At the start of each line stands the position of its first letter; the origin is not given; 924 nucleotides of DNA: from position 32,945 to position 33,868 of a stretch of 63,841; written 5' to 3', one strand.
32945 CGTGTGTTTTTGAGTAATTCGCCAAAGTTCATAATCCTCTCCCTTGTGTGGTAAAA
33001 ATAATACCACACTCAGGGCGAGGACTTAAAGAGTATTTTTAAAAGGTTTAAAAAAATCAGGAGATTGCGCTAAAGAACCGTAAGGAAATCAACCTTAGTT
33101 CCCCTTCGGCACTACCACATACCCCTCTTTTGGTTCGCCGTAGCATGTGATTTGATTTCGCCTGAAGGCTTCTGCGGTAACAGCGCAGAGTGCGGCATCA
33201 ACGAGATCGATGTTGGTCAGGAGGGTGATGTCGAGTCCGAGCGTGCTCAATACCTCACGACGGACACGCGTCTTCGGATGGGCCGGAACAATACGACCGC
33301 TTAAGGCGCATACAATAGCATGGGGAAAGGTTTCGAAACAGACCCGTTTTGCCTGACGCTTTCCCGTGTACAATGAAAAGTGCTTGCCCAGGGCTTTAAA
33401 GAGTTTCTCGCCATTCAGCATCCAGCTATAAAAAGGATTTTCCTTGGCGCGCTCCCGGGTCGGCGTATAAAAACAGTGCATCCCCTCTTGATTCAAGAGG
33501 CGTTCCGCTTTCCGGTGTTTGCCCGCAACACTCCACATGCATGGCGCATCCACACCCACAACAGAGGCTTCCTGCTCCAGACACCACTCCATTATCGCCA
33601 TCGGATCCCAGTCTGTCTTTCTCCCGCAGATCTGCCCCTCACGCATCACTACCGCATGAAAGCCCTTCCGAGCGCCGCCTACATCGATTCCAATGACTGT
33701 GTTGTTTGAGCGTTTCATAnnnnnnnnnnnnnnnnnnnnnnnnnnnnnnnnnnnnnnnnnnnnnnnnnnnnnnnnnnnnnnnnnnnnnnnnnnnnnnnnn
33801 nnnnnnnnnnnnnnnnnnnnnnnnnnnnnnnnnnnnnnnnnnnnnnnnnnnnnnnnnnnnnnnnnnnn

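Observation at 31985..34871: Uncharacterised four-gene cassette: 383-aa orphan, DUF429 RNase-H-fold nuclease, XRE repressor and ImmA/IrrE protease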

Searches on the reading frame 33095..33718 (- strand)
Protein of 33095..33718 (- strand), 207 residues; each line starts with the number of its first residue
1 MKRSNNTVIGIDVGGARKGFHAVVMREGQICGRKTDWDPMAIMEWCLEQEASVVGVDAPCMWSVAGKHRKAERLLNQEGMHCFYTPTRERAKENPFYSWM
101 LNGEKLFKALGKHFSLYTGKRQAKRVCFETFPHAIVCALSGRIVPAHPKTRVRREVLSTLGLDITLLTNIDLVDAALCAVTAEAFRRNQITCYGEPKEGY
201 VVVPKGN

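Call 3: search_protein_families(library=pfam, proteins=[window:33095-33718:-], max_evalue=0.1)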
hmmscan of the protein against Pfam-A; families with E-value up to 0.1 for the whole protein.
window:33095-33718:- (207 aa): 1 family
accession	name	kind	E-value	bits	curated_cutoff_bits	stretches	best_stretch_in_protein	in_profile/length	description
PF04250.19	DUF429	-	2.7e-22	80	23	1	10-197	1-213/214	Protein of unknown function (DUF429)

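Call 4: search_protein_families(library=padloc, proteins=[window:33095-33718:-], max_evalue=0.1)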
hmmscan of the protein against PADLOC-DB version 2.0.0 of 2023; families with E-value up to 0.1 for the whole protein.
window:33095-33718:- (207 aa): 3 families
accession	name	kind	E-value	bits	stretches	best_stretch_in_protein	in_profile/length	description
PDLC05019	PDC-S44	-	1.7e-14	51.7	2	8-139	9-147/259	-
PDLC05020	PDC-S44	-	0.0057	14.2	1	170-205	214-252/277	-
PDLC05021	PDC-S44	-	0.015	12.9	0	126-190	169-228/257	-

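Call 5: search_protein_families(library=ncbifam, proteins=[window:33095-33718:-], max_evalue=0.1)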
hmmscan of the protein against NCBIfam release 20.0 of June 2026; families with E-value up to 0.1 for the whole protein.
window:33095-33718:- (207 aa): 0 families

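Call 17: find_homologous_proteins(query=window:33095-33718:-, max_evalue=0.001)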
Query window:33095-33718:- (207 aa): 1063 proteins with E <= 0.001 among 1224 candidates; the best 120 are listed.
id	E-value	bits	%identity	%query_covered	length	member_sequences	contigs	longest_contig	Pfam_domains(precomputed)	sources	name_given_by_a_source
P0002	5.8e-140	482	100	100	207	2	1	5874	PF04250.20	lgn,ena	-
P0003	2.0e-117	408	87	97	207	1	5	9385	PF04250.20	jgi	jgi:predicted nuclease with RNAse H fold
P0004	5.2e-114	397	83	99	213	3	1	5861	PF04250.20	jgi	jgi:predicted nuclease with RNAse H fold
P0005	1.4e-112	392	83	100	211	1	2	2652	PF04250.20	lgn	-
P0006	1.2e-110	386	81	98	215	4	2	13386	PF04250.20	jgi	-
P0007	1.9e-109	382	80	100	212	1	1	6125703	PF04250.20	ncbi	-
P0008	3.9e-109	381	82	100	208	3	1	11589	PF04250.20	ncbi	-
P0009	1.6e-108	379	79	99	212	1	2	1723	PF04250.20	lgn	-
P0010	2.5e-108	378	80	99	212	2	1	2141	PF04250.20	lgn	-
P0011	9.2e-108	377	80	99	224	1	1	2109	PF04250.20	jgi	jgi:predicted nuclease with RNAse H fold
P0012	1.2e-107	376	80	99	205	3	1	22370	PF04250.20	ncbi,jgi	jgi:predicted nuclease with RNAse H fold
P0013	1.1e-106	373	80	100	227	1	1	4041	PF04250.20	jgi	-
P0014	2.1e-106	372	80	98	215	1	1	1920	PF04250.20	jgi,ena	jgi:predicted nuclease with RNAse H fold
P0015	6.5e-106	371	79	98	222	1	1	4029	PF04250.20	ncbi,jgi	jgi:predicted nuclease with RNAse H fold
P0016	1.8e-105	369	79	100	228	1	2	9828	PF04250.20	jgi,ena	-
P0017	3.3e-105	368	78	100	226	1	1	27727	PF04250.20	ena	-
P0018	5.5e-105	367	78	100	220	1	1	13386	PF04250.20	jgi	-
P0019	5.6e-105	367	77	100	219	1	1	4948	PF04250.20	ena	-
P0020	2.5e-104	365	77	99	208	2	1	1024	PF04250.20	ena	-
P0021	5.4e-104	364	77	99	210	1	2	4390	PF04250.20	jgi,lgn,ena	-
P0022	8.3e-103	360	78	98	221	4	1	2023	PF04250.20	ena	-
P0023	1.3e-102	360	77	100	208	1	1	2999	PF04250.20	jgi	jgi:predicted nuclease with RNAse H fold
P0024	1.6e-101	356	75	100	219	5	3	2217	PF04250.20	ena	-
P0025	2.0e-89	317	70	99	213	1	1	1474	PF04250.20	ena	-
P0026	4.6e-77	276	59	97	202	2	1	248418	PF04250.20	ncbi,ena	-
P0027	1.0e-76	275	60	96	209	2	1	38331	PF04250.20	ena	-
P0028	1.5e-76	275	60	96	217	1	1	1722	PF04250.20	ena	-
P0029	9.3e-76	272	59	97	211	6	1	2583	PF04250.20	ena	-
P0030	8.1e-75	269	57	96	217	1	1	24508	PF04250.20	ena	-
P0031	1.8e-73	265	56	99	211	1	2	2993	PF04250.20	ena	-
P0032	3.7e-71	257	56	97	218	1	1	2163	PF04250.20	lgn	-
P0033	5.2e-71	256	55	99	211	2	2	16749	PF04250.20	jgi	jgi:predicted nuclease with RNAse H fold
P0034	7.0e-71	256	54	100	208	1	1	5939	PF04250.20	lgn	-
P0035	1.3e-70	255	54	100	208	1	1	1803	PF04250.20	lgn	-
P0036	3.6e-70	254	54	100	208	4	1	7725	PF04250.20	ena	-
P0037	4.9e-70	253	56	96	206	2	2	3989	PF04250.20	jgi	-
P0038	5.0e-70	253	77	71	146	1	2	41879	PF04250.20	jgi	jgi:hypothetical protein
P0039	1.4e-69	252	56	97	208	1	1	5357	PF04250.20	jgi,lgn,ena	-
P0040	2.4e-69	251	53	99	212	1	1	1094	PF04250.20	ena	-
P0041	4.1e-69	250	54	100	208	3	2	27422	PF04250.20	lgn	-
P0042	6.7e-69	250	52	100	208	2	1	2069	PF04250.20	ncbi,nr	ncbi:MAG: DUF429 domain-containing protein [Deltaproteobacteria bacterium]|nr:DUF429 domain-containi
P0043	1.0e-68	249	56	96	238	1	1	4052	PF04250.20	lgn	-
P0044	1.6e-68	248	53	100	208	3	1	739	PF04250.20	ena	-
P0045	1.6e-68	248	53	98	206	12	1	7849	PF04250.20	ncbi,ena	-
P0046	3.6e-68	247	55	97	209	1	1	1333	PF04250.20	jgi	jgi:predicted nuclease with RNAse H fold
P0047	4.0e-68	247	52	100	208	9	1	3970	PF04250.20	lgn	-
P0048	8.8e-68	246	54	99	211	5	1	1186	PF04250.20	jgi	jgi:predicted nuclease with RNAse H fold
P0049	1.4e-67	245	52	100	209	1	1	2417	PF04250.20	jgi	jgi:predicted nuclease with RNAse H fold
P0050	2.7e-67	244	52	99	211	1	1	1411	PF04250.20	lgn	-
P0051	3.8e-67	244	53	99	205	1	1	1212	PF04250.20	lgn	-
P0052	4.5e-67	244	51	99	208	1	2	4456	PF04250.20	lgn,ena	-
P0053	5.5e-67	243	52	100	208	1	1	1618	PF04250.20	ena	-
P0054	7.6e-67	243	52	96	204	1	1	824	PF04250.20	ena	-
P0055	7.9e-67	243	54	98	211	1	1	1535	PF04250.20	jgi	jgi:predicted nuclease with RNAse H fold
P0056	9.3e-67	243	53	99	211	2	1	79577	PF04250.20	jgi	jgi:predicted nuclease with RNAse H fold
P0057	1.1e-66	242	53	96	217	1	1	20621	PF04250.20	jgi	jgi:predicted nuclease with RNAse H fold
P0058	1.4e-66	242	53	100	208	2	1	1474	PF04250.20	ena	-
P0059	1.4e-66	242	55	97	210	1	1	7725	PF04250.20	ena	-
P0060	2.6e-66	241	52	99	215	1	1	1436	PF04250.20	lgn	-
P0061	2.8e-66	241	51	100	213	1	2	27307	PF04250.20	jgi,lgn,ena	-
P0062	3.0e-66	241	54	97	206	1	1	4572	PF04250.20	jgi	jgi:predicted nuclease with RNAse H fold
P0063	4.0e-66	241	51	98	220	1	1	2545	PF04250.20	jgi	jgi:predicted nuclease with RNAse H fold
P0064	4.3e-66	240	53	96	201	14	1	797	PF04250.20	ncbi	-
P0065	5.3e-66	240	51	98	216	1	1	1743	PF04250.20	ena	-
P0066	8.5e-66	239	54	95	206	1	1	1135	PF04250.20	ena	-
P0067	1.0e-65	239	52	97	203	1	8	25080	PF04250.20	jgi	jgi:predicted nuclease with RNAse H fold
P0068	1.1e-65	239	53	99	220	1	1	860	PF04250.20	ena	-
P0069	1.2e-65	239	53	99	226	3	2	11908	PF04250.20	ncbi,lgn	-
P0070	1.6e-65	239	52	100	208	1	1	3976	PF04250.20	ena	-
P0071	1.7e-65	238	52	100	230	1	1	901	PF04250.20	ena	-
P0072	1.8e-65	238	53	97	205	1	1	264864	PF04250.20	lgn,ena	-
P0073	2.4e-65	238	52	100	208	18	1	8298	PF04250.20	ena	-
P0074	2.9e-65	238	52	100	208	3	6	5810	PF04250.20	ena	-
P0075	2.9e-65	238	54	99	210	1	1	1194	PF04250.20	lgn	-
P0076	3.6e-65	237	53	99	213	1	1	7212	PF04250.20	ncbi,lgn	-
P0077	4.8e-65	237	54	99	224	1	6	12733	PF04250.20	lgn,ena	-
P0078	4.8e-65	237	54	97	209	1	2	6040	PF04250.20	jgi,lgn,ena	-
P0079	5.2e-65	237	52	99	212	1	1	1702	PF04250.20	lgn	-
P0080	6.2e-65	237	54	99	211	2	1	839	PF04250.20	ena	-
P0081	9.1e-65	236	53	95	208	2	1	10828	PF04250.20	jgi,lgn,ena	-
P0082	9.2e-65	236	52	99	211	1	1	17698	PF04250.20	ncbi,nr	ncbi:MAG: DUF429 domain-containing protein [Thermodesulfobacteriota bacterium]|nr:DUF429 domain-cont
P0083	9.2e-65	236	50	99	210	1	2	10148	PF04250.20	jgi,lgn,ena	-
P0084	1.1e-64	236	53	97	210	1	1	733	PF04250.20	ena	-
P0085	1.1e-64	236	52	97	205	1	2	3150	PF04250.20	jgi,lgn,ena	jgi:predicted nuclease with RNAse H fold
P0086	1.5e-64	235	51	100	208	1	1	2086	PF04250.20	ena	-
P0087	2.7e-64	235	53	99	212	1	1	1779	PF04250.20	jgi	jgi:predicted nuclease with RNAse H fold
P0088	3.5e-64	234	52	99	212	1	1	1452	PF04250.20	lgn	-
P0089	3.9e-64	234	51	100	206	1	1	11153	PF04250.20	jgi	jgi:predicted nuclease with RNAse H fold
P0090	4.3e-64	234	51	97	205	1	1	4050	PF04250.20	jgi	jgi:predicted nuclease with RNAse H fold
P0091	4.5e-64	234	51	99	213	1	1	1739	PF04250.20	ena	-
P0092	5.3e-64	234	51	99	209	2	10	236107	PF04250.20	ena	-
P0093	5.4e-64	234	51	100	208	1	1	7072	PF04250.20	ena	-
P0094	6.8e-64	233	53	98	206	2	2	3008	PF04250.20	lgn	-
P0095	7.1e-64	233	53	96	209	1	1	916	PF04250.20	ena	-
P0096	7.2e-64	233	51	96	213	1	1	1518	PF04250.20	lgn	-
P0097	1.1e-63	233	52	98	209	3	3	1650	PF04250.20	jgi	-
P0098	1.2e-63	232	51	98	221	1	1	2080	PF04250.20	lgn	-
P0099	1.3e-63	232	51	98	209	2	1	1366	PF04250.20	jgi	jgi:predicted nuclease with RNAse H fold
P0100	1.3e-63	232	54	96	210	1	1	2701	PF04250.20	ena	-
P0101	1.8e-63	232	54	99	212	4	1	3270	PF04250.20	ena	-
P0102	2.1e-63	232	53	96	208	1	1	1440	PF04250.20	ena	-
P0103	2.6e-63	231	50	99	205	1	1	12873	PF04250.20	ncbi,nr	ncbi:MAG: DUF429 domain-containing protein [Dehalococcoidales bacterium]|nr:DUF429 domain-containing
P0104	2.8e-63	231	51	100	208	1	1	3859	PF04250.20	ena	-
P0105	3.2e-63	231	51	99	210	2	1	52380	PF04250.20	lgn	-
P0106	4.0e-63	231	53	97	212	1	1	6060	PF04250.20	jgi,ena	-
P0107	4.8e-63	230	49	96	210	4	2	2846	PF04250.20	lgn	-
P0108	6.7e-63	230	51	96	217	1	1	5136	PF04250.20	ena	-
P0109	7.0e-63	230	53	96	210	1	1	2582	PF04250.20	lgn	-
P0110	7.7e-63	230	51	96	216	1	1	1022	PF04250.20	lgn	-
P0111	8.1e-63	230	54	99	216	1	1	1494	PF04250.20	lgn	-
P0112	1.1e-62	229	53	96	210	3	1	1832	PF04250.20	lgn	-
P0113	1.2e-62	229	53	97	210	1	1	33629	PF04250.20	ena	-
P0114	2.3e-62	228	49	95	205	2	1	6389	PF04250.20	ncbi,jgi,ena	ncbi:hypothetical protein ES703_53856 [subsurface metagenome]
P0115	2.5e-62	228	51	99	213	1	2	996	PF04250.20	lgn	-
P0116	4.4e-62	227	51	99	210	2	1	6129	PF04250.20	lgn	-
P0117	4.7e-62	227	51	100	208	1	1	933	PF04250.20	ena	-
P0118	4.8e-62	227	51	99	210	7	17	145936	PF04250.20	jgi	jgi:predicted nuclease with RNAse H fold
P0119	4.9e-62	227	52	99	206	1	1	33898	PF04250.20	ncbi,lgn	-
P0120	4.9e-62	227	54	97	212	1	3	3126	PF04250.20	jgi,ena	-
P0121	5.7e-62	227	51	99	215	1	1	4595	PF04250.20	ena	-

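Call 22: find_related_loci(query=A1, collection=genome_contigs, flank=10000)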
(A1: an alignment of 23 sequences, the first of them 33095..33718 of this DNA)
Query A1 (207 aa) in genome_contigs; peptide patterns used: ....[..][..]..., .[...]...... (x = any residue, [..] = any of these).
261 stretches matched a pattern; 244 encode a relative of the query (tblastn E <= 1e-3); the best 80 are kept; 80 distinct loci.
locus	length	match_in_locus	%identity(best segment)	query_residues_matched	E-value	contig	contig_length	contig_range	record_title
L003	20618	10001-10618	80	1-206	5e-107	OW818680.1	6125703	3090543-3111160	metagenome genome assembly, chromosome: 1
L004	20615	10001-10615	59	1-205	2e-75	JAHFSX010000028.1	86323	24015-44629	MAG: Verrucomicrobia bacterium isolate nzgw607 NODE_141_length_86324_cov_5.578727, whole genome shotgun sequence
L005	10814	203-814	50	1-204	9e-71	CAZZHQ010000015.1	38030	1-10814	MAG TPA_asm: uncultured Dehalococcoidales bacterium isolate SRP178699_co1_156 genome assembly, contig: NODE_1030_length_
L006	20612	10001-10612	54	5-204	3e-70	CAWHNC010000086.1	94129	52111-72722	MAG: Nitrospirota bacterium isolate MFD04752.bin.1.93 genome assembly, contig: contig_43731, whole genome shotgun sequen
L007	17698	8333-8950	52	1-204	2e-70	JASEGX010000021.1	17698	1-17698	MAG: Thermodesulfobacteriota bacterium isolate Yes70-07 NODE_1216_length_17698_cov_5.290994, whole genome shotgun sequen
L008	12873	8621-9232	50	1-204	4e-68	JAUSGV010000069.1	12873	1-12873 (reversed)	MAG: Dehalococcoidales bacterium isolate E14_metabat.bin.152 E14_k141_309635, whole genome shotgun sequence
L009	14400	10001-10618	51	1-204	2e-67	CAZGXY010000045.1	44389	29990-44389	MAG TPA_asm: uncultured Acidobacteriaceae bacterium isolate binchicken_co344_479 genome assembly, contig: k141_90405, wh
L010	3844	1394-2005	48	3-206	7e-66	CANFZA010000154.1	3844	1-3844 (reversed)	MAG: Methylophilaceae bacterium isolate Jr-19feb18-34 genome assembly, contig: Jr-19feb18-C16134, whole genome shotgun s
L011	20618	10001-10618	49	1-205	7e-66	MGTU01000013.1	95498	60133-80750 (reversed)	MAG: Elusimicrobia bacterium GWA2_61_42 gwa2_scaffold_299, whole genome shotgun sequence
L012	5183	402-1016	51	1-204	2e-65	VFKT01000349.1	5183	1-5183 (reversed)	MAG: Deltaproteobacteria bacterium isolate Bin_38_12 c_000005217792, whole genome shotgun sequence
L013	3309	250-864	48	2-206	2e-65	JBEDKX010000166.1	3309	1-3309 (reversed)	MAG: Pseudomonadota bacterium isolate NASQAN2015_081_F_bin.4 scaffold_3685, whole genome shotgun sequence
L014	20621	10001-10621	51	1-205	3e-65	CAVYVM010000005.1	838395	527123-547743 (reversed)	MAG: uncultured Acidobacteriaceae bacterium isolate MFD03346.bin.1.74 genome assembly, contig: contig_27640, whole genom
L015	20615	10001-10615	50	1-204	2e-64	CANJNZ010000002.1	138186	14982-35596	MAG: Chthoniobacteraceae bacterium isolate RH-23may17-247 genome assembly, contig: RH-23may17-C747, whole genome shotgun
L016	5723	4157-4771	50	1-204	3e-64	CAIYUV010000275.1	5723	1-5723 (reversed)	MAG: uncultured Spartobacteria bacterium isolate Umea_bin-08385 genome assembly, contig: bin-08385:275/295, whole genome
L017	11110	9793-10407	50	1-204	1e-63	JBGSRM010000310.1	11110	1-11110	MAG: Akkermansiaceae bacterium isolate JTS-AC358 k141_1619397, whole genome shotgun sequence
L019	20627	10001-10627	49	1-205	8e-64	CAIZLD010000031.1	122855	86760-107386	MAG: uncultured Spartobacteria bacterium isolate Loc080925-8m_bin-142 genome assembly, contig: bin-142:31/77, whole geno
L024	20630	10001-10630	51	1-204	8e-62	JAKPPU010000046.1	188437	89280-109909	MAG: Deltaproteobacteria bacterium isolate JPNA_maxbin.145 k141_877578, whole genome shotgun sequence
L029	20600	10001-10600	46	7-205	2e-60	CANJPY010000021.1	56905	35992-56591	MAG: Chthoniobacteraceae bacterium isolate RH-23may17-410 genome assembly, contig: RH-23may17-C3868, whole genome shotgu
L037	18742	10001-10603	49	8-204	3e-57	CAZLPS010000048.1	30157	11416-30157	MAG TPA_asm: uncultured Opitutales bacterium isolate binchicken_co54_450 genome assembly, contig: NODE_2547_length_30157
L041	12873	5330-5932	48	6-205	2e-54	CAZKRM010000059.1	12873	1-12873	MAG TPA_asm: uncultured Nitrospiraceae bacterium isolate SRP090828_co1_132 genome assembly, contig: NODE_865_length_1287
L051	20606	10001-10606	49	7-204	4e-53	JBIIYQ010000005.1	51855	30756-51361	MAG: Usitatibacteraceae bacterium isolate ME2005-10-10_3300044625_group2_bin134 Rohwer_bin2393_scaffold_232_c1, whole ge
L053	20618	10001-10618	47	4-204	1e-52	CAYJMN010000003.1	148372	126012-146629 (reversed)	MAG TPA_asm: uncultured Chromatiales bacterium isolate ERP124720_co1_202 genome assembly, contig: NODE_141_length_148372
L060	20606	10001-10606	44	5-204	4e-52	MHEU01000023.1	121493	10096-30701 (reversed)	MAG: Nitrospirae bacterium RIFCSPLOWO2_02_FULL_62_14 rifcsplowo2_02_scaffold_1909, whole genome shotgun sequence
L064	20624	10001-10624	46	4-207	4e-52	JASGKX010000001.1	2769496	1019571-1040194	MAG: Rhodocyclaceae bacterium isolate 5N065 JMF-2111-06-0005.ont.bin.65_0, whole genome shotgun sequence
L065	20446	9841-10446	47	8-205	3e-52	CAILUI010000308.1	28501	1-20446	MAG: uncultured Victivallales bacterium isolate Loclat_bin-09902 genome assembly, contig: bin-09902:308/466, whole genom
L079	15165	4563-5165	47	7-204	5e-51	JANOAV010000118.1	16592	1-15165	MAG: Verrucomicrobiales bacterium isolate VAR_18_metabat_271 VAR_18_k141_2287662, whole genome shotgun sequence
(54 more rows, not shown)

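Call 30: search_protein_families(library=pfam, proteins=[L003:6724-7857:+, L003:7763-8968:+, L003:8973-9929:+, L003:10643-12829:+, L003:12826-14343:+, L004:11086-11712:+, L004:11725-16248:+, L008:9287-9967:+], max_evalue=0.01)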
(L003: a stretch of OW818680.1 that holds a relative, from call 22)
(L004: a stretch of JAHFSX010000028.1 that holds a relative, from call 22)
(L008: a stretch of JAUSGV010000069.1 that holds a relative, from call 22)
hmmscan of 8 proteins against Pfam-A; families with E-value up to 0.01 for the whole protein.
L003:6724-7857:+ (377 aa): 1 family
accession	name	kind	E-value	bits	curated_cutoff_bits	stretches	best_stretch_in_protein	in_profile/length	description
PF03235.19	GmrSD_N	-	8.4e-24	85.2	33.2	1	53-187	11-196/199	GmrSD restriction endonuclease, N-terminal domain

L003:7763-8968:+ (401 aa): 6 families
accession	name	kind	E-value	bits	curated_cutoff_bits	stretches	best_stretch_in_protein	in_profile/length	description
PF13175.12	AAA_15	-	2.1e-29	103.8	32.1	2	30-77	1-50/374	AAA ATPase domain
PF13304.12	AAA_21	-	3.3e-21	77.1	27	2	227-339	220-304/304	AAA domain, putative AbiEii toxin, Type IV TA system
PF11398.14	DUF2813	-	2.2e-10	40.9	21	1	37-73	9-45/372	Protein of unknown function (DUF2813)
PF12476.13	DUF3696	-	3.4e-10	40.4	22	1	351-400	2-52/52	Protein of unknown function (DUF3696)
PF02463.25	SMC_N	-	9.6e-08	32.1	40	1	30-71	1-45/220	RecF/RecN/SMC N terminal domain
PF13476.12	AAA_23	-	1.4e-06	29.5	27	1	34-72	2-41/201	AAA domain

L003:8973-9929:+ (318 aa): 0 families

L003:10643-12829:+ (728 aa): 1 family
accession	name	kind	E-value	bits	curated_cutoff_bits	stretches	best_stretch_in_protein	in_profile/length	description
PF02065.24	Melibiase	-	0.00011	21.7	27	1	380-460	64-130/347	Melibiase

L003:12826-14343:+ (505 aa): 1 family
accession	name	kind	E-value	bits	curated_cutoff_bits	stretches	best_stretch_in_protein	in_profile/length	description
PF00150.24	Cellulase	-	2.2e-07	31.1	23.5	1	163-339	117-270/272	Cellulase (glycosyl hydrolase family 5)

L004:11086-11712:+ (208 aa): 1 family
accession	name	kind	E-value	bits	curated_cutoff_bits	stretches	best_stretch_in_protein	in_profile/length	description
PF00072.30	Response_reg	-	5e-31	107.6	30.2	1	89-198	1-110/111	Response regulator receiver domain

L004:11725-16248:+ (1507 aa): 2 families
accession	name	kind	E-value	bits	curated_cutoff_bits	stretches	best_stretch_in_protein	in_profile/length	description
PF06452.16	CBM9_1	-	5e-09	36.8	23.4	1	1291-1397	7-96/185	Carbohydrate family 9 binding domain-like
PF02018.23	CBM_4_9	-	3.2e-07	31.2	25.9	1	489-618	2-119/136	Carbohydrate binding domain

L008:9287-9967:+ (226 aa): 0 families

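Call 31: find_encoding_contigs(protein=P0003, flank=10000, max_places=3)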
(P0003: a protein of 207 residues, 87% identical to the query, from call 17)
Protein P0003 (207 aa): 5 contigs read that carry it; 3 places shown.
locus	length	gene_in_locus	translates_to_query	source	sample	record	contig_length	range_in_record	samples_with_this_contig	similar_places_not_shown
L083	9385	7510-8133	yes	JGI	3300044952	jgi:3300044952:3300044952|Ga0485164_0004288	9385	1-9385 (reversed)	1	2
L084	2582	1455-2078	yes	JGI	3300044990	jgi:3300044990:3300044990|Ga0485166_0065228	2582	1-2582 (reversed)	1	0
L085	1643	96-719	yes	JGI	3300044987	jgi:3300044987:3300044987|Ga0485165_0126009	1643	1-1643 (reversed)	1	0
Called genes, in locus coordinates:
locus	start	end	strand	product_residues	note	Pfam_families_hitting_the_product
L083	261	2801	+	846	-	PF04313:HSDR_N (faint), PF13588:HSDR_N_2 (weak), PF00270:DEAD, PF04851:ResIII, PF18766:SWI2_SNF2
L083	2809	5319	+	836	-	PF02384:N6_Mtase, PF01170:UPF0020 (weak), PF07669:Eco57I (faint), PF01420:Methylase_S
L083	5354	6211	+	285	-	PF18863:AbiJ_NTD4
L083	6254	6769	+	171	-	-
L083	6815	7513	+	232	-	-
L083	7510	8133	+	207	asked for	PF04250:DUF429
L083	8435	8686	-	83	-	-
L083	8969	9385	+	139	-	?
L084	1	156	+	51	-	?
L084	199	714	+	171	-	-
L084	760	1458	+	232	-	-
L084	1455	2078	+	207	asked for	PF04250:DUF429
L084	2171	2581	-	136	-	?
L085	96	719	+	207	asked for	PF04250:DUF429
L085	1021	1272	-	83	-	-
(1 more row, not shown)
